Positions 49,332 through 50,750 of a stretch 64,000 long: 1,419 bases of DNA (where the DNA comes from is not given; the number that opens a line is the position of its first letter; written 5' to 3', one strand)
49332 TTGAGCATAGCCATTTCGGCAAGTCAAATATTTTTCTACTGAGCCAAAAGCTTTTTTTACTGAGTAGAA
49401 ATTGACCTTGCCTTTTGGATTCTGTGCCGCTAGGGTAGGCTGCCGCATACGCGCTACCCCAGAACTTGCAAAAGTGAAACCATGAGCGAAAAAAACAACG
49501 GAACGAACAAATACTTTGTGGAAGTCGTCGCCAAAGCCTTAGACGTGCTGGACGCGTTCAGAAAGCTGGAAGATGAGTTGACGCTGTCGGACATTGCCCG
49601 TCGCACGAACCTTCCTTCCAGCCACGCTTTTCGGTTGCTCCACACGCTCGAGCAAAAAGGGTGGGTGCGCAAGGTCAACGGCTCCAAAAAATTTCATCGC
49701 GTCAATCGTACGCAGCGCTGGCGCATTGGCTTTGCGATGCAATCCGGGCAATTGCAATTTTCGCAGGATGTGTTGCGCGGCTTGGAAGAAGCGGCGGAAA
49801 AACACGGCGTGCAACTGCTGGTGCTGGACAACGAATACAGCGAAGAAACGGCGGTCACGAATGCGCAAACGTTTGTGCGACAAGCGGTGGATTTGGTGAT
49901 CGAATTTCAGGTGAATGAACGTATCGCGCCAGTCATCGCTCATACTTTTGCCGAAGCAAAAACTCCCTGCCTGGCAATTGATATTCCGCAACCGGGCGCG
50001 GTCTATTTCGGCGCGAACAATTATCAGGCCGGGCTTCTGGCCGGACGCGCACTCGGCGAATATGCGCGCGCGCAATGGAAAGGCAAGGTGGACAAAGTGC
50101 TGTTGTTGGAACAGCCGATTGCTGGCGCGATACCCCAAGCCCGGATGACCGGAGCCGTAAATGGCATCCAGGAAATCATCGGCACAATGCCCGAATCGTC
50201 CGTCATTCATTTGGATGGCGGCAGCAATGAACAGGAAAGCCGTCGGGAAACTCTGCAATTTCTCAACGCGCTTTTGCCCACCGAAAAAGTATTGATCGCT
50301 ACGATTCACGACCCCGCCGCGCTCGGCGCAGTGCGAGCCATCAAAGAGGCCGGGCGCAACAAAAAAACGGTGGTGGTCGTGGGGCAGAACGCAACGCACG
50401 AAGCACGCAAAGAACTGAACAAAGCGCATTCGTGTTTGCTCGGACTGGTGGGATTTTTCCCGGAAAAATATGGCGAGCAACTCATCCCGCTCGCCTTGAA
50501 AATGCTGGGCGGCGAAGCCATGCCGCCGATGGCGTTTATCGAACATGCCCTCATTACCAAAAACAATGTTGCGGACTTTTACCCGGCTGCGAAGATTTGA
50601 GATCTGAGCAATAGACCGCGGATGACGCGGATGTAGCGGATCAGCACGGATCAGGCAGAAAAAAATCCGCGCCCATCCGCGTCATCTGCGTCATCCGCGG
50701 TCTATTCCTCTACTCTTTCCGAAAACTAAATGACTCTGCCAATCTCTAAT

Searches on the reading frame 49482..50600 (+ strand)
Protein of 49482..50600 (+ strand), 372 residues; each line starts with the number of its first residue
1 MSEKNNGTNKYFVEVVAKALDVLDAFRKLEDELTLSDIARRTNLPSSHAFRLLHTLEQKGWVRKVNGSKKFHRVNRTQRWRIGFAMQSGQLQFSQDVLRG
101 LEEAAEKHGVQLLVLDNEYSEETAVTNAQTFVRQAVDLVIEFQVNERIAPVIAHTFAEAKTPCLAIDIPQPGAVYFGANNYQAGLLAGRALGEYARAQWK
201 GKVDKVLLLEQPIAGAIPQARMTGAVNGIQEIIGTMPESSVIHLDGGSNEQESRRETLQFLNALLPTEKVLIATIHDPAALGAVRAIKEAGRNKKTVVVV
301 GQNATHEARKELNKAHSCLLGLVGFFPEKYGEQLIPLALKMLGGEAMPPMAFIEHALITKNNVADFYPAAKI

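Call 8: search_protein_families(library=pfam, proteins=[window:49482-50600:+])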
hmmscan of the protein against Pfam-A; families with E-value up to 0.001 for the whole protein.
window:49482-50600:+ (372 aa): 9 families
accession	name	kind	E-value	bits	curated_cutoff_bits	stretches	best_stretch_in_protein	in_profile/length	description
PF13407.12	Peripla_BP_4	-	4.6e-27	95.6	35.1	1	82-345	1-257/258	Periplasmic binding protein domain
PF09339.16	HTH_IclR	-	3e-17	62.5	22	1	16-64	2-50/52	IclR helix-turn-helix domain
PF00532.27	Peripla_BP_1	-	1.1e-12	48.5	22.2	1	80-315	2-229/281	Periplasmic binding proteins and sugar binding domain of LacI family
PF12802.13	MarR_2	-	1.9e-06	28.4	27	1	20-65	8-53/61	MarR family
PF01047.28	MarR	-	8.9e-06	25.9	24.6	1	31-64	16-49/59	MarR family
PF01978.25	TrmB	-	2.7e-05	24.4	25.6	1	31-72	21-62/68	Sugar-specific transcriptional regulator TrmB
PF02082.26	Rrf2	-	8.2e-05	23.2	30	1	29-68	20-59/132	Iron-dependent Transcriptional regulator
PF13463.12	HTH_27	-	0.00018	22.2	22.2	1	30-70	16-60/68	Winged helix DNA-binding domain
PF13458.12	Peripla_BP_6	-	0.00045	20.4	31.7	0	110-328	43-252/343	Periplasmic binding protein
